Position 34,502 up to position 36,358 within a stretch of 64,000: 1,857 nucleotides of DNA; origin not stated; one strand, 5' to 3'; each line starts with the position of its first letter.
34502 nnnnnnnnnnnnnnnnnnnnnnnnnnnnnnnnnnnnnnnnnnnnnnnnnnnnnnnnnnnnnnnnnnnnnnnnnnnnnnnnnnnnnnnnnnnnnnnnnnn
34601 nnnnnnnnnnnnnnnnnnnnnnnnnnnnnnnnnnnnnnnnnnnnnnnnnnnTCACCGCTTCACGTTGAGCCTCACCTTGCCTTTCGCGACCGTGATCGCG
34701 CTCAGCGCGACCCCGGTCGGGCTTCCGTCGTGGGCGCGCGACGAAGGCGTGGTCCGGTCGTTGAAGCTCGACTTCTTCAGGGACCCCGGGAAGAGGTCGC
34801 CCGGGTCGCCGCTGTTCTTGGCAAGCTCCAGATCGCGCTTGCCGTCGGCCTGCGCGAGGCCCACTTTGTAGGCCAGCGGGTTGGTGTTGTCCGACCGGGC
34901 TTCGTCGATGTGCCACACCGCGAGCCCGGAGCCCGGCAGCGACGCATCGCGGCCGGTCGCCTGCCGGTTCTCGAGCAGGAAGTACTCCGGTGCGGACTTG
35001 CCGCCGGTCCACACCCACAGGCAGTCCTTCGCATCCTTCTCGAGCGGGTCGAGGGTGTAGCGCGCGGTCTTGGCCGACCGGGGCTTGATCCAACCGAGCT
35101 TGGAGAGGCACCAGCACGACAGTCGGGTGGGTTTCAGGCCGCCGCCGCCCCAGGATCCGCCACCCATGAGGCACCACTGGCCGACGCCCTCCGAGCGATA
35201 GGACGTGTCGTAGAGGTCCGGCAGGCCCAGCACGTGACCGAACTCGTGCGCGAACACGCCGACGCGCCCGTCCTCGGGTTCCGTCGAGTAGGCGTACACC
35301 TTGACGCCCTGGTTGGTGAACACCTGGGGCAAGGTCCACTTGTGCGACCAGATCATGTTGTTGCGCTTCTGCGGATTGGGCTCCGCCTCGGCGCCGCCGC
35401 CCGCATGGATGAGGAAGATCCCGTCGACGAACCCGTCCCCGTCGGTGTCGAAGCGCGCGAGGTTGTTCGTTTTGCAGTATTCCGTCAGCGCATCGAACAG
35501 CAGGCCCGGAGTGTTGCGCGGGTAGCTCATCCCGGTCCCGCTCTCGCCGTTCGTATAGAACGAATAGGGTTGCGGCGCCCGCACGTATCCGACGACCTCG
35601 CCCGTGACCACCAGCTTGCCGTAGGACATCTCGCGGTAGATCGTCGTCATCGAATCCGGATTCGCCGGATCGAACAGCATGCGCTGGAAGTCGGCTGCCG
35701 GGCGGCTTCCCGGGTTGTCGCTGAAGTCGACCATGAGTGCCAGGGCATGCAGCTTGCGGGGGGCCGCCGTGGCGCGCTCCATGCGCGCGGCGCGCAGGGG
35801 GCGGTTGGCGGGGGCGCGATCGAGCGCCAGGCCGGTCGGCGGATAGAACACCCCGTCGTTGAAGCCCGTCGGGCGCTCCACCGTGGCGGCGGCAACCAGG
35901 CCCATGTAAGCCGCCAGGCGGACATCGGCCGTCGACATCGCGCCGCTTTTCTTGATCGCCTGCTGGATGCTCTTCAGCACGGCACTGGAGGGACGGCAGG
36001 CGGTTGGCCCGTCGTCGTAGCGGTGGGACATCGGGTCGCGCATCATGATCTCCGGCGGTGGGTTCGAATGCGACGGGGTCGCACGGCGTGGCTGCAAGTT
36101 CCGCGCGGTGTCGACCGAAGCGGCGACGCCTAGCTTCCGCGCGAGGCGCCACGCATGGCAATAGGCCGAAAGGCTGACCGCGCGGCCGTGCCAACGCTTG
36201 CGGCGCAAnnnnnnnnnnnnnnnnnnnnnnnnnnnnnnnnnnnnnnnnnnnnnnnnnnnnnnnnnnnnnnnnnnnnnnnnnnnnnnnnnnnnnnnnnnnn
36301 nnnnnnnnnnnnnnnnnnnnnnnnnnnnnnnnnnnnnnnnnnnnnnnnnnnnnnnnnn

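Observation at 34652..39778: Run of three signal-peptide-less metal hydrolases (thermolysin-like, MBL-fold, M6/InhA-like) directly downstream of the STAND gene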

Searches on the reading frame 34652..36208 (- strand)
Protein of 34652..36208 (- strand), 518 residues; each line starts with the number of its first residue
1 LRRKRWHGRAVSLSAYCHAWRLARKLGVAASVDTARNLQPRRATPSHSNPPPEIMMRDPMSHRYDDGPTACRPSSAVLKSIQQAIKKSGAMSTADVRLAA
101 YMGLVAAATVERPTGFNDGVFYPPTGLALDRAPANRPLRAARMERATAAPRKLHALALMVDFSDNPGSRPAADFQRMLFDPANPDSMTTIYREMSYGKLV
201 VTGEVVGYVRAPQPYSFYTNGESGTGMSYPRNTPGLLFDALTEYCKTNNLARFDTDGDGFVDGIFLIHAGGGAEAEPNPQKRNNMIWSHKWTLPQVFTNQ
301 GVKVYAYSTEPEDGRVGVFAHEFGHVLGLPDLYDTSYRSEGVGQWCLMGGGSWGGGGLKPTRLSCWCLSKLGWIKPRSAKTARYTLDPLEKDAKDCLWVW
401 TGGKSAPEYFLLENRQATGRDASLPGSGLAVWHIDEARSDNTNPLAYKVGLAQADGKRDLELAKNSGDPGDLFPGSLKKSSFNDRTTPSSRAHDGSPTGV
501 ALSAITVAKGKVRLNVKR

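Call 5: search_protein_families(library=pfam, proteins=[window:34652-36208:-], max_evalue=0.01)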
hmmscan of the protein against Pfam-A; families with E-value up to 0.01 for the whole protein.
window:34652-36208:- (518 aa): 1 family
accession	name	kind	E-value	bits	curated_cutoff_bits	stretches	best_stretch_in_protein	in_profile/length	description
PF05547.17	Peptidase_M6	-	3.6e-30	105.7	22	1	179-366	62-280/294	Immune inhibitor A peptidase M6, catalytic domain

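Call 6: search_protein_families(library=ncbifam, proteins=[window:34652-36208:-], max_evalue=0.01)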
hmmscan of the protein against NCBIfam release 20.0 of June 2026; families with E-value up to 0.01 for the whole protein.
window:34652-36208:- (518 aa): 3 families
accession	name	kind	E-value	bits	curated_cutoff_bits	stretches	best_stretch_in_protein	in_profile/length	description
TIGR03296.1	M6dom_TIGR03296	domain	8.3e-64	216.2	110.8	1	158-433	2-286/286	M6 family metalloprotease domain-containing protein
NF052323.1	T9SSA_dep_M6i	equivalog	1.5e-11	43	600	1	317-436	254-372/1043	T9SS-dependent M6-like inactivated metalloprotease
NF033628.1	snapalysin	exception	0.0016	18.3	300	1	309-336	142-169/207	snapalysin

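Call 7: search_protein_families(library=padloc, proteins=[window:34652-36208:-], max_evalue=0.01)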
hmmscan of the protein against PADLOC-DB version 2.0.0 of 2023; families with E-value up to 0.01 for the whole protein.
window:34652-36208:- (518 aa): 0 families

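Call 13: search_solved_structures(query=window:34652-36208:-, max_evalue=1, show_alignments=1)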
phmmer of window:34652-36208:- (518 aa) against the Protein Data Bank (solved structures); distinct sequences matched with E-value up to 1: 5.
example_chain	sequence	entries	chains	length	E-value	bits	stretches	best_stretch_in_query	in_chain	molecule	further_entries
4yu5_A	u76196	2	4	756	5.9e-21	77.9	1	177-364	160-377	Immune inhibitor A, metalloprotease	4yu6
1c7k_A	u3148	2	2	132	0.47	12.3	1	312-335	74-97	ZINC ENDOPROTEASE | ZINC PROTEASE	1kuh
4hx3_A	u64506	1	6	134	0.48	12.2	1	312-335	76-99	Extracellular small neutral protease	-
3jtn_A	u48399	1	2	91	0.57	12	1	165-209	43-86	Adapter protein mecA 2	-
3jto_A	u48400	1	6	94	0.61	11.9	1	165-209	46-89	Adapter protein mecA 2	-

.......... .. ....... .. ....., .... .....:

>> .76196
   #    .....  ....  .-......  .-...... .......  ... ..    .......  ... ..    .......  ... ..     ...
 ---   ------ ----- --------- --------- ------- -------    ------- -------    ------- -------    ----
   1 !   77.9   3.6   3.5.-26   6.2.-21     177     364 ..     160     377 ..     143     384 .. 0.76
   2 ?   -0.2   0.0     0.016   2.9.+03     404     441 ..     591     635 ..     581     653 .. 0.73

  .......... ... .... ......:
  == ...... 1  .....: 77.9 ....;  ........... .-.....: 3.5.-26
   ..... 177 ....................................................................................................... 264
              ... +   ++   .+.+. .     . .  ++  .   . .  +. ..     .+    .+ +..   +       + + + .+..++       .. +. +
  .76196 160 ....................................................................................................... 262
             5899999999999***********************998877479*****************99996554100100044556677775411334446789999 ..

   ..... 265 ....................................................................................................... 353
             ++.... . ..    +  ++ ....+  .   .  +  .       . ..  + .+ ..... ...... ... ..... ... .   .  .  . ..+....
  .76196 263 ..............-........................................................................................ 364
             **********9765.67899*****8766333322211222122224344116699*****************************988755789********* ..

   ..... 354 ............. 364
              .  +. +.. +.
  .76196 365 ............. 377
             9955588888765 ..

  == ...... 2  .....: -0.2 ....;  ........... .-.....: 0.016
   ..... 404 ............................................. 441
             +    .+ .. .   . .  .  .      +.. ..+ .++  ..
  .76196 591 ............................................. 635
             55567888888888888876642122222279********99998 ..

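Call 61: find_related_loci(query=window:34652-36046:-, collection=metagenome_contigs, flank=10000)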
Query window:34652-36046:- (464 aa) in metagenome_contigs; peptide patterns used: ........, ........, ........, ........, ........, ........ (x = any residue, [..] = any of these).
600 stretches matched a pattern (row limit reached: there are more); 47 encode a relative of the query (tblastn E <= 1e-3); 47 distinct loci.
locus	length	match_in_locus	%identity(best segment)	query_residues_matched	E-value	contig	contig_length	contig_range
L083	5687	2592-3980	95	2-464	0e+0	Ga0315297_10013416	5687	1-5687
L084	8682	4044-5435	94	1-464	0e+0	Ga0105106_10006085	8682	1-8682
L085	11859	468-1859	94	1-464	0e+0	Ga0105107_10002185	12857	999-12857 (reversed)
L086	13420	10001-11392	91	1-464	0e+0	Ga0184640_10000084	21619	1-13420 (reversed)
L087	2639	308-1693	83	2-464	0e+0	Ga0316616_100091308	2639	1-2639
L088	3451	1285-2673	81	1-464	0e+0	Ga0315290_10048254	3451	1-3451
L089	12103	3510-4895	80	2-464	0e+0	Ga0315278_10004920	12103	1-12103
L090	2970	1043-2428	80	2-464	0e+0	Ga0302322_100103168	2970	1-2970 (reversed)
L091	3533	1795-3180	79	2-464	0e+0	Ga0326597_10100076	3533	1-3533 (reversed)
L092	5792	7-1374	80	8-464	0e+0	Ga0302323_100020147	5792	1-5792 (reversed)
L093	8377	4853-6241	79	2-464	0e+0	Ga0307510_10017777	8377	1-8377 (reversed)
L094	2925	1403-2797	77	2-464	0e+0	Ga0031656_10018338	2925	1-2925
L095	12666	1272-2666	77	2-464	0e+0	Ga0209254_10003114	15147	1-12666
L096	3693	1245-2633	75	2-464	0e+0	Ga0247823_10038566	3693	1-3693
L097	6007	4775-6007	83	2-413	0e+0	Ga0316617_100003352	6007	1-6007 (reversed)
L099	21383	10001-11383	85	2-463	0e+0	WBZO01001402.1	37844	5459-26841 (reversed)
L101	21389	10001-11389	79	1-464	0e+0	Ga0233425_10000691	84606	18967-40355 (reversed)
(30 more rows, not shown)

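Call 66: search_protein_families(library=pfam, proteins=[L099:6873-8306:-, L099:8537-9100:+, L099:9393-9905:-, L099:11979-13184:+, L101:7712-8530:+, L101:8759-9625:+, L101:12481-14205:+, L093:659-3889:+, L093:6554-7972:-, L089:5690-7435:-], max_evalue=0.0001)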
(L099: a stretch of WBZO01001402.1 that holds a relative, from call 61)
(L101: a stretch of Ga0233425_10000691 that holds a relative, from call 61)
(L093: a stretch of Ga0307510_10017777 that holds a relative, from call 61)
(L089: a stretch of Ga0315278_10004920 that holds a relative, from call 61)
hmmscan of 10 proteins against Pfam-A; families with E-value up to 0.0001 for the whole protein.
L099:6873-8306:- (477 aa): 0 families

L099:8537-9100:+ (188 aa): 0 families

L099:9393-9905:- (170 aa): 1 family
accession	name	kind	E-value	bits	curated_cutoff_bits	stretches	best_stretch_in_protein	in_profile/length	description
PF08734.17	GYD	-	6.5e-30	103.4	31.4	1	77-165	1-90/91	GYD domain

L099:11979-13184:+ (402 aa): 2 families
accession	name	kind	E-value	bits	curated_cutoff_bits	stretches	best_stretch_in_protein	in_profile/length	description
PF12974.12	Phosphonate-bd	-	1.6e-30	106.7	27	1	41-260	11-241/242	ABC transporter, phosphonate, periplasmic substrate-binding protein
PF00581.25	Rhodanese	-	3.4e-15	56.8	22.2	1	282-386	1-100/102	Rhodanese-like domain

L101:7712-8530:+ (273 aa): 7 families
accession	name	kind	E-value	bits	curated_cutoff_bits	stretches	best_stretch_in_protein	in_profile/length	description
PF13614.12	AAA_31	-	1.9e-59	201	27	1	9-192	2-177/177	AAA domain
PF01656.29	CbiA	-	4.9e-32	111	25.4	1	12-243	2-125/125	CobQ/CobB/MinD/ParA nucleotide binding domain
PF09140.17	MipZ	-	1.7e-13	50.9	20.7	1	10-50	2-42/262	ATPase MipZ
PF06564.18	CBP_BcsQ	-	1.6e-10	41.4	21.3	1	10-260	3-230/234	Cellulose biosynthesis protein BcsQ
PF00142.24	Fer4_NifH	-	1.4e-09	38.3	25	1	17-52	8-43/271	4Fe-4S iron sulfur cluster binding proteins, NifH/frxC family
PF10609.15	ParA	-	2.7e-08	34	27.1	1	9-59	4-55/246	NUBPL iron-transfer P-loop NTPase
PF02374.21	ArsA_ATPase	-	2e-07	31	24.3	1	12-65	4-59/305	Anion-transporting ATPase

L101:8759-9625:+ (289 aa): 3 families
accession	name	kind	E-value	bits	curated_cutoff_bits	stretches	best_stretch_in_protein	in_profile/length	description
PF17762.8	HTH_ParB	-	9.9e-33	112.8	22.6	1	130-225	2-100/102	ParB HTH domain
PF02195.25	ParB_N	-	1.4e-32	112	26.3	1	34-127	4-95/95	ParB N-terminal domain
PF23552.2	ParB_C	-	4e-15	55.4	23.8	1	240-287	1-49/50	ParB dimerisation domain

L101:12481-14205:+ (575 aa): 1 family
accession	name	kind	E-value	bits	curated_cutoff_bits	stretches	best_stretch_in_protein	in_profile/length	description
PF00817.25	IMS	-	8.4e-11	42.4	23.2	1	82-206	21-146/148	impB/mucB/samB family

L093:659-3889:+ (1077 aa): 0 families

L093:6554-7972:- (472 aa): 9 families
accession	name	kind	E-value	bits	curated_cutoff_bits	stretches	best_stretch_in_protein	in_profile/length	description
PF07992.20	Pyr_redox_2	-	8.4e-60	203.1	26.1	1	5-324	2-289/291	Pyridine nucleotide-disulphide oxidoreductase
PF02852.28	Pyr_redox_dim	-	1.5e-24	86.7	25.3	1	349-453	4-108/110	Pyridine nucleotide-disulphide oxidoreductase, dimerisation domain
PF00070.33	Pyr_redox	-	1.2e-19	71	22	1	171-250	1-80/82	Pyridine nucleotide-disulphide oxidoreductase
PF13450.12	NAD_binding_8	-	1.5e-09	38.5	21.9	0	8-41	1-35/68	NAD(P)-binding Rossmann-like domain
PF13738.12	Pyr_redox_3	-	3.7e-09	36.7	30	1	123-310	116-305/305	Pyridine nucleotide-disulphide oxidoreductase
PF01266.30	DAO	-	1.7e-05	25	27.9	0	5-40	1-38/353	FAD dependent oxidoreductase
PF00890.30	FAD_binding_2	-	2.1e-05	24.4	20.4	0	5-36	1-32/414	FAD binding domain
PF03486.20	HI0933_like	-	3.2e-05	23.9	50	0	5-36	2-33/244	HI0933-like protein Rossmann domain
PF12831.13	FAD_oxidored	-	4.6e-05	23.3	27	0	5-53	1-50/416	FAD dependent oxidoreductase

L089:5690-7435:- (581 aa): 0 families

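Call 115: search_protein_families(library=phrogs, proteins=[window:34652-36046:-], max_evalue=0.001)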
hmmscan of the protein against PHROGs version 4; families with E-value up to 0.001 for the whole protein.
window:34652-36046:- (464 aa): 0 families
